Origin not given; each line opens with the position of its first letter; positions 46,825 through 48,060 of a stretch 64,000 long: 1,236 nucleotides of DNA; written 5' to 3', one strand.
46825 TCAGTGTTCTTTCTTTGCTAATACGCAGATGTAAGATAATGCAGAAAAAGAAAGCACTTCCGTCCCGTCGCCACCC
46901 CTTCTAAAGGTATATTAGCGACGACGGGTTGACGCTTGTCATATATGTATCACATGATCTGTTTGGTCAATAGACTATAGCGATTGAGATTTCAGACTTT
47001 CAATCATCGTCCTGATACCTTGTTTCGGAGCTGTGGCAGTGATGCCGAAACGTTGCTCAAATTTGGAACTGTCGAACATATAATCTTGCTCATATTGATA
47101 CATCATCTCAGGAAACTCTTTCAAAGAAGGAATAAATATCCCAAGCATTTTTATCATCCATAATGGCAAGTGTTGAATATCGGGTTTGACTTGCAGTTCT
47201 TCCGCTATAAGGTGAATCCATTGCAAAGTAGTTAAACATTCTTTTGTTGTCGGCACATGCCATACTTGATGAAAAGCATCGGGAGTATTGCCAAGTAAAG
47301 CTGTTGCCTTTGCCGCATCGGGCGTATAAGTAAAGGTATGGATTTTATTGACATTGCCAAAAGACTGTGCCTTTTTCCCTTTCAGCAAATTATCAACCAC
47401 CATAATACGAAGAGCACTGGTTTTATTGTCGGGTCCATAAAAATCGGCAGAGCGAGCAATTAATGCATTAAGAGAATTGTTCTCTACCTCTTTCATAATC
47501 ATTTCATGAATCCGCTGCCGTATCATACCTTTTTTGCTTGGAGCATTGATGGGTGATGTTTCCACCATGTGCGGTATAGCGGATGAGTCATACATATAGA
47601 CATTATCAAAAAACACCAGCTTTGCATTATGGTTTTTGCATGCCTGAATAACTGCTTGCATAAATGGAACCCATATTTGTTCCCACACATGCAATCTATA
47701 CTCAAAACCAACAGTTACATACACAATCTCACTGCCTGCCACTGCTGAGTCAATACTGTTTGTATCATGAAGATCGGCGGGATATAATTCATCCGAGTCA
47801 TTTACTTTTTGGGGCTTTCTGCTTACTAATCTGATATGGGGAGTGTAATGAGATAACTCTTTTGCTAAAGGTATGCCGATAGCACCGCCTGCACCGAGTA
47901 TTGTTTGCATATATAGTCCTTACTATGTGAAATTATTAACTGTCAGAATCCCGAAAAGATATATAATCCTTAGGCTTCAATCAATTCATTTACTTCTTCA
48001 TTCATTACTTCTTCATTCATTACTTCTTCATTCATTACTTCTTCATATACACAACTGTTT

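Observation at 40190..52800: ~12.5-kb variable/defense island bounded by a T9SS-CTD gene remnant and a repeat-dense non-coding block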

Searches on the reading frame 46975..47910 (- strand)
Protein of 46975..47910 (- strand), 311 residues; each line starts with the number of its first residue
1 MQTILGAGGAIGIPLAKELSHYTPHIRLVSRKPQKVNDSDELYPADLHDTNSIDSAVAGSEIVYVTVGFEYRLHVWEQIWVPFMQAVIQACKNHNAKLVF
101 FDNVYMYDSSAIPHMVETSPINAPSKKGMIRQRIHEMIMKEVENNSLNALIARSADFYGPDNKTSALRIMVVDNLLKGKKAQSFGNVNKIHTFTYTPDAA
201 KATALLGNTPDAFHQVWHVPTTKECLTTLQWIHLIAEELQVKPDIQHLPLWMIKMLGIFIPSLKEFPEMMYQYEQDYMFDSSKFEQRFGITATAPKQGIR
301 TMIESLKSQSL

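Call 3: search_protein_families(library=pfam, proteins=[window:46975-47910:-], max_evalue=0.01)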
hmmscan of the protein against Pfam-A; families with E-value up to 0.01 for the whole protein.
window:46975-47910:- (311 aa): 3 families
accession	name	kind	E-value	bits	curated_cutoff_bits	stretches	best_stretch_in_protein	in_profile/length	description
PF01370.27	Epimerase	-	2.1e-12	47.4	20.9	1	4-212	3-230/240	NAD dependent epimerase/dehydratase family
PF13460.12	NAD_binding_10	-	1.1e-08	35.6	27.2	1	6-110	1-105/184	NAD(P)H-binding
PF05368.20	NmrA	-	0.00031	20.9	27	0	3-76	6-85/298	NmrA-like family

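Call 17: find_related_loci(query=window:46975-47910:-, collection=genome_contigs, flank=10000)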
Query window:46975-47910:- (311 aa) in genome_contigs; peptide patterns used: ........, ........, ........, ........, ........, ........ (x = any residue, [..] = any of these).
148 stretches matched a pattern; 129 encode a relative of the query (tblastn E <= 1e-3); the best 80 are kept; 80 distinct loci.
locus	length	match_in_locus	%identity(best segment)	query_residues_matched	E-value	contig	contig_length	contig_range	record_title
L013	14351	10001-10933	99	1-311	0e+0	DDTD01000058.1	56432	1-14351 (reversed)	MAG TPA_asm: Ignavibacteria bacterium UBA2373 UBA2373_contig_11456, whole genome shotgun sequence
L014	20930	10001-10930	74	1-310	1e-166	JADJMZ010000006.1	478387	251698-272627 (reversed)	MAG: Ignavibacteria bacterium isolate EsbW_18-Q3-R4-48_MAXAC.017 tig00004740-10-4795130, whole genome shotgun sequence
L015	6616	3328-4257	74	1-310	2e-166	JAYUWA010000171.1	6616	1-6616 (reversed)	MAG: Bacteroidota bacterium isolate GL124_UP_concoct_234 GL124_UP_concoct_234_170, whole genome shotgun sequence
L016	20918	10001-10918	75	1-306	3e-165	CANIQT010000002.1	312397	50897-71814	MAG: Bacteroidetes bacterium isolate RH-15aug16-189 genome assembly, contig: RH-15aug16-C18, whole genome shotgun sequen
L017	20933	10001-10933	73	1-311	2e-163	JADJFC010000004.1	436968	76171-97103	MAG: Bacteroidetes bacterium isolate Bjer_18-Q3-R1-45_BATAC.43 tig00003837-10-4380340, whole genome shotgun sequence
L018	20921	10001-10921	73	1-307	5e-163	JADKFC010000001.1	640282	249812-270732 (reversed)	MAG: Saprospiraceae bacterium isolate Rand_18-Q3-R56-63_BATAC.6 tig00000535-10-6405960, whole genome shotgun sequence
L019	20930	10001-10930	73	1-310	1e-162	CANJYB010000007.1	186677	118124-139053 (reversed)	MAG: Bacteroidetes bacterium isolate RH-23may17-974 genome assembly, contig: RH-23may17-C382, whole genome shotgun seque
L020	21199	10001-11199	74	1-308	5e-163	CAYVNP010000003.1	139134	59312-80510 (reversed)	MAG TPA_asm: uncultured Bacteroidales bacterium isolate SRP272421_co4_81 genome assembly, contig: NODE_87_length_139134_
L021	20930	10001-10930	72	1-310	2e-162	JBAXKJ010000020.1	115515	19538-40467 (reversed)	MAG: Prolixibacteraceae bacterium isolate ELA398 MAG398_20, whole genome shotgun sequence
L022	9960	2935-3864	73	1-310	3e-162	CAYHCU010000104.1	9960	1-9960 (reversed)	MAG TPA_asm: uncultured Flavobacteriales bacterium isolate ERP119702_co1_67 genome assembly, contig: NODE_9118_length_99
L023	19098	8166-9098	72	1-311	1e-161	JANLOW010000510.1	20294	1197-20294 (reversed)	MAG: Bacteroidota bacterium isolate OTE_38_metabat_521 OTE_38_k141_887660, whole genome shotgun sequence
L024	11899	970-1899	73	1-310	1e-161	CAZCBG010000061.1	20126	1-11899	MAG TPA_asm: uncultured Bacteroides sp. isolate binchicken_co2_45 genome assembly, contig: NODE_1775_length_20126_cov_16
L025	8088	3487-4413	72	1-309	4e-161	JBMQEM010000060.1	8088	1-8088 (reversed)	MAG: Bacteroidota bacterium isolate LOS_Bin005 NODE_18052_length_8088_cov_7.868916, whole genome shotgun sequence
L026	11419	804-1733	72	1-310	7e-161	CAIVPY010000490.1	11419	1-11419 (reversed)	MAG: uncultured Bacteroidetes bacterium isolate Ja_bin-5116 genome assembly, contig: bin-5116:490/656, whole genome shot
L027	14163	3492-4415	73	1-308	3e-161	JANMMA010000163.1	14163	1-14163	MAG: Sphingobacteriales bacterium isolate OTE_58_metabat_58 OTE_58_k141_5229050, whole genome shotgun sequence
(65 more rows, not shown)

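Call 20: find_encoding_contigs(protein=window:46975-47910:-, flank=10000, max_places=10)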
Protein window:46975-47910:- (311 aa): 18 contigs read that carry it; 10 places shown.
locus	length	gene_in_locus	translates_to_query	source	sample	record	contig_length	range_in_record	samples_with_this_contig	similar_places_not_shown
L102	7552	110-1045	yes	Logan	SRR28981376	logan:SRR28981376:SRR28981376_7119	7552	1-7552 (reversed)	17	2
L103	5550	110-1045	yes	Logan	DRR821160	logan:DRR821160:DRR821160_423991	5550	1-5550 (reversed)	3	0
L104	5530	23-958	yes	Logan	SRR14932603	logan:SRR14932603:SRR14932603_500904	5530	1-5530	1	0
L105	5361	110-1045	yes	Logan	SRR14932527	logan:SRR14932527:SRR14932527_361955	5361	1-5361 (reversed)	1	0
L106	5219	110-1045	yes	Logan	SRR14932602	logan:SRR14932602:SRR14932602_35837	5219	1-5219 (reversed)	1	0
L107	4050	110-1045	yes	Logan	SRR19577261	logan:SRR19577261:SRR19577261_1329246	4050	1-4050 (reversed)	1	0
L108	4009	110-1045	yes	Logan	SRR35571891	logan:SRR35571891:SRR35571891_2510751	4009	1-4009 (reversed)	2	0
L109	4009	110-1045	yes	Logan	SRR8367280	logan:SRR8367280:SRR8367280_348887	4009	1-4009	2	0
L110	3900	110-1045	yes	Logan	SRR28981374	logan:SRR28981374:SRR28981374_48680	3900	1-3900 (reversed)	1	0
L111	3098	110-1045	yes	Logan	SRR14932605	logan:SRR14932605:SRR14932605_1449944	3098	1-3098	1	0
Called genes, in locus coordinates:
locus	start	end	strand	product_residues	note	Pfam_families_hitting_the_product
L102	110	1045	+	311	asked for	PF01370:Epimerase, PF13460:NAD_binding_10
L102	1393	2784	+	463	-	PF03446:NAD_binding_2 (weak), PF03721:UDPG_MGDP_dh_N, PF00984:UDPG_MGDP_dh, PF03720:UDPG_MGDP_dh_C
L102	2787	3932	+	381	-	PF01370:Epimerase, PF04321:RmlD_sub_bind (weak), PF16363:GDP_Man_Dehyd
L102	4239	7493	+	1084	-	PF13191:AAA_16 (weak), PF13238:AAA_18 (weak)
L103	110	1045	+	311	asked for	PF01370:Epimerase, PF13460:NAD_binding_10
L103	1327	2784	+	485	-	PF03446:NAD_binding_2 (weak), PF03721:UDPG_MGDP_dh_N, PF00984:UDPG_MGDP_dh, PF03720:UDPG_MGDP_dh_C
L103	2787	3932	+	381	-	PF01370:Epimerase, PF04321:RmlD_sub_bind (weak), PF16363:GDP_Man_Dehyd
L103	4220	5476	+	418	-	PF14082:SduA_C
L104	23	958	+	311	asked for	PF01370:Epimerase, PF13460:NAD_binding_10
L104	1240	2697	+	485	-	PF03446:NAD_binding_2 (weak), PF03721:UDPG_MGDP_dh_N, PF00984:UDPG_MGDP_dh, PF03720:UDPG_MGDP_dh_C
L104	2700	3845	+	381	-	PF01370:Epimerase, PF04321:RmlD_sub_bind (weak), PF16363:GDP_Man_Dehyd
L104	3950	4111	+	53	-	-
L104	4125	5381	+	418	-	PF14082:SduA_C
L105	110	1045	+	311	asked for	PF01370:Epimerase, PF13460:NAD_binding_10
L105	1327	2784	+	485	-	PF03446:NAD_binding_2 (weak), PF03721:UDPG_MGDP_dh_N, PF00984:UDPG_MGDP_dh, PF03720:UDPG_MGDP_dh_C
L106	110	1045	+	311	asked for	PF01370:Epimerase, PF13460:NAD_binding_10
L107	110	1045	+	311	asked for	PF01370:Epimerase, PF13460:NAD_binding_10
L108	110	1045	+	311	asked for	PF01370:Epimerase, PF13460:NAD_binding_10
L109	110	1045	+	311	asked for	PF01370:Epimerase, PF13460:NAD_binding_10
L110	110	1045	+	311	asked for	PF01370:Epimerase, PF13460:NAD_binding_10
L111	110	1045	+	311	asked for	PF01370:Epimerase, PF13460:NAD_binding_10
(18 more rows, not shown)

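Call 30: search_protein_families(library=ncbifam, proteins=[window:46975-47910:-], max_evalue=0.001)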
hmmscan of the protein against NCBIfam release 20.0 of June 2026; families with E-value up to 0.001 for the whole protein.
window:46975-47910:- (311 aa): 5 families
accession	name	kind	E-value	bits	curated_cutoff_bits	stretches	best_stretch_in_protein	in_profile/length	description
TIGR04180.1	EDH_00030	hypoth_equivalog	2.9e-07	29.9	475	1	33-245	44-262/297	NAD-dependent 4,6-dehydratase LegB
TIGR03466.1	HpnA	hypoth_equivalog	1.9e-05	23.7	367.65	1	4-77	5-81/327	hopanoid-associated sugar epimerase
NF007582.0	PRK10217.1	equivalog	7.7e-05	21.9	698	1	45-206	83-239/355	dTDP-glucose 4,6-dehydratase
TIGR01214.1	rmlD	equivalog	7.8e-05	21.9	224.05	1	4-242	4-229/285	dTDP-4-dehydrorhamnose reductase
TIGR01181.1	dTDP_gluc_dehyt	equivalog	0.0002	20.6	365.1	1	101-289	125-293/321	dTDP-glucose 4,6-dehydratase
